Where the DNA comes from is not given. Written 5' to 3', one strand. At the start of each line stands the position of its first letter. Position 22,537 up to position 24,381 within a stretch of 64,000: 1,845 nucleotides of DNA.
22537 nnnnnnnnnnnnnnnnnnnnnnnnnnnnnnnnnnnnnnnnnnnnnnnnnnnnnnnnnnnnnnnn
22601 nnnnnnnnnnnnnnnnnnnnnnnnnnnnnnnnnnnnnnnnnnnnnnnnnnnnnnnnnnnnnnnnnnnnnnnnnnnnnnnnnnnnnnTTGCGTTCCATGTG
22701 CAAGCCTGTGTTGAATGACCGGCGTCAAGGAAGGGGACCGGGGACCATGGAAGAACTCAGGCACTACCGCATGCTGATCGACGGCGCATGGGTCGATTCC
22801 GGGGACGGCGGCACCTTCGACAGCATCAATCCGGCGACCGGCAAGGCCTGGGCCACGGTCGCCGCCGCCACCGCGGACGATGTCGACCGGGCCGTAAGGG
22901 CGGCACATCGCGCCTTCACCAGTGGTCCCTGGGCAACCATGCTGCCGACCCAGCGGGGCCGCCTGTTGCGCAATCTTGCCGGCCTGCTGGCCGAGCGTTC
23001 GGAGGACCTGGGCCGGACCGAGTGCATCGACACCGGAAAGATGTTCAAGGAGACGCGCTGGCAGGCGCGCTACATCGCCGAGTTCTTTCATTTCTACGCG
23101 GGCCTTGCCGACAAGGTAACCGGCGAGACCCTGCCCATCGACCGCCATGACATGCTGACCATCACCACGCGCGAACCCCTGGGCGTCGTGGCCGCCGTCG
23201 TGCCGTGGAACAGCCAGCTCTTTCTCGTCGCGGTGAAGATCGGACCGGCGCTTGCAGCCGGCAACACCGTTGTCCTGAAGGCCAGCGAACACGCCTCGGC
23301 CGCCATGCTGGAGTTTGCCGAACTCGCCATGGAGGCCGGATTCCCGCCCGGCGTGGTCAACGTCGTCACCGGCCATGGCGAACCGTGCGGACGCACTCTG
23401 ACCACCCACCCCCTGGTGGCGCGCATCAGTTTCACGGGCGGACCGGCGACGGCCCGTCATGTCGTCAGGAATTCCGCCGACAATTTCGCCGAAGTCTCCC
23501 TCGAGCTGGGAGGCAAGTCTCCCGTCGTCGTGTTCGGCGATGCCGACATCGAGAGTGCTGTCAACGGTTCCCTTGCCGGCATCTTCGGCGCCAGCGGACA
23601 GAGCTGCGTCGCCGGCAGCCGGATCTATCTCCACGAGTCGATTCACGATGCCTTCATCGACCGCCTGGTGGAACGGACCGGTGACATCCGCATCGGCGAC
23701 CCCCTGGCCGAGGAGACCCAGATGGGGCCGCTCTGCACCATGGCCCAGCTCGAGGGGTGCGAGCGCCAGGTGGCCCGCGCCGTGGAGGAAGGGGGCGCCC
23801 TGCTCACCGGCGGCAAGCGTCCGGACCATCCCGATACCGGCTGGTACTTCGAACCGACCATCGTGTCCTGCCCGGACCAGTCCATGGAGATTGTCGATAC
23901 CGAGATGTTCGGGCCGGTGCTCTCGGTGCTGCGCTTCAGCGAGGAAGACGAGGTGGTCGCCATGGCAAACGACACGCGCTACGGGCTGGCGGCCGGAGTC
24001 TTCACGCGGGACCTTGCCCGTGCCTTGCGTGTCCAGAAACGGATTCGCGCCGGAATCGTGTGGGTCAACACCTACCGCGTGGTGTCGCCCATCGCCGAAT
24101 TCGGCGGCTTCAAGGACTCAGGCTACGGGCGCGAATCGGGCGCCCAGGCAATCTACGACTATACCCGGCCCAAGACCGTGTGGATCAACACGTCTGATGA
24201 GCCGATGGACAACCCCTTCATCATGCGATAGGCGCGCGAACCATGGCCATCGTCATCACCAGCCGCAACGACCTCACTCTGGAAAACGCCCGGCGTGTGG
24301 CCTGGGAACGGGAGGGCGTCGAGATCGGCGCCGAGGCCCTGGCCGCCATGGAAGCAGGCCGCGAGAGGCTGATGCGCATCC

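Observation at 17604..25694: Bidirectional catabolic cluster: BKACE + LcdH-like dehydrogenase + crotonase + HisA paralog + RidA on one strand, ALDH + HAL-like on the other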

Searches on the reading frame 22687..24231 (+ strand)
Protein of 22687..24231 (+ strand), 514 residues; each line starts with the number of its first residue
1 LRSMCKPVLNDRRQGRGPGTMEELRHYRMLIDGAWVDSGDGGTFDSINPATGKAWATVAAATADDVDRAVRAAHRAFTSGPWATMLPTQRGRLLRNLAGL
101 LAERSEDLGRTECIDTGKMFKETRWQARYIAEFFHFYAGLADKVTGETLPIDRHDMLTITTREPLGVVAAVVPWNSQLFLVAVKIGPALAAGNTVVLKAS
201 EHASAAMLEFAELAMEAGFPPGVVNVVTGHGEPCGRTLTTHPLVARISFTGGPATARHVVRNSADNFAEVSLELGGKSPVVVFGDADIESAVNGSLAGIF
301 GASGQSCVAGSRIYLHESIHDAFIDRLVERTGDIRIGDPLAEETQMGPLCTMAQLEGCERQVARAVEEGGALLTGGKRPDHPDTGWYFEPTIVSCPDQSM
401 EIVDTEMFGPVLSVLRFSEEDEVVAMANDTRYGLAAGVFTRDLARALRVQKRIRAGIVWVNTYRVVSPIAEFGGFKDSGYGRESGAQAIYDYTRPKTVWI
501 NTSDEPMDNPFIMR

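Call 3: search_protein_families(library=pfam, proteins=[window:22687-24231:+])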
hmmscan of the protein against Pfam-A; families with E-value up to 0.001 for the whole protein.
window:22687-24231:+ (514 aa): 1 family
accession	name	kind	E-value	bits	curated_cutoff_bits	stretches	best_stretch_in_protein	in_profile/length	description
PF00171.27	Aldedh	-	5.2e-170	566.4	23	1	35-498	1-461/461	Aldehyde dehydrogenase family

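Call 7: search_protein_families(library=ncbifam, proteins=[window:22747-24231:+], max_evalue=0.00001)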
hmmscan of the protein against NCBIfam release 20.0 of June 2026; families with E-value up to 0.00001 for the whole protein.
window:22747-24231:+ (494 aa): 43 families (the best 25 are shown)
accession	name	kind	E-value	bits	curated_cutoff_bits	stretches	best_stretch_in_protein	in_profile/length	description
TIGR01804.1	BADH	equivalog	3.4e-154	513.8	668.6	1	11-474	2-465/467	betaine-aldehyde dehydrogenase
NF009725.0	PRK13252.1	equivalog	1.8e-146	488.4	593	1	3-483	3-482/488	betaine-aldehyde dehydrogenase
TIGR02299.1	HpaE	equivalog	5.3e-141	470.5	638.35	1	9-484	3-480/488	5-carboxymethyl-2-hydroxymuconate semialdehyde dehydrogenase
NF045735.1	PaDhStyDPseudo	equivalog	3e-134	448.3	850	1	8-480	4-481/483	phenylacetaldehyde dehydrogenase StyD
NF010000.0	PRK13473.1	subfamily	5.8e-134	447.3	615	1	7-481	3-473/475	aminobutyraldehyde dehydrogenase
NF045736.1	PaDhStyDRhodo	equivalog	7.6e-130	433.6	800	1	9-479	5-476/479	phenylacetaldehyde dehydrogenase StyD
TIGR01780.1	SSADH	subfamily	4.2e-122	408.3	646.35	1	27-474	2-446/448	succinate-semialdehyde dehydrogenase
TIGR03216.1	OH_muco_semi_DH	equivalog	8.2e-116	387.5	693.25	1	8-481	2-480/481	2-hydroxymuconic semialdehyde dehydrogenase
NF007352.0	PRK09847.1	equivalog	1.2e-115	386.9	850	1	8-481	21-492/495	aldehyde dehydrogenase PuuC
NF042993.1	AlphKGSA_gudD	equivalog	4.6e-112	375.2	770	1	6-480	3-480/481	alpha-ketoglutaric semialdehyde dehydrogenase GucD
NF008415.0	PRK11241.1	equivalog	5.5e-111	371.6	828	1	7-478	11-478/482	NADP-dependent succinate-semialdehyde dehydrogenase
NF007497.0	PRK10090.1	equivalog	3.5e-110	369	500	1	2-481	2-478/480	aldehyde dehydrogenase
NF050026.1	AcaldDHExaC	equivalog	5.4e-110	368.4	900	1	5-486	14-499/503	acetaldehyde dehydrogenase ExaC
NF052305.1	DioxValDhHalo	equivalog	6e-109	365.1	750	1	7-481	5-482/483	2,5-dioxovalerate dehydrogenase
NF040648.1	lactal_redase_Meth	equivalog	4.9e-108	362.1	650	1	9-481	1-463/463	lactaldehyde dehydrogenase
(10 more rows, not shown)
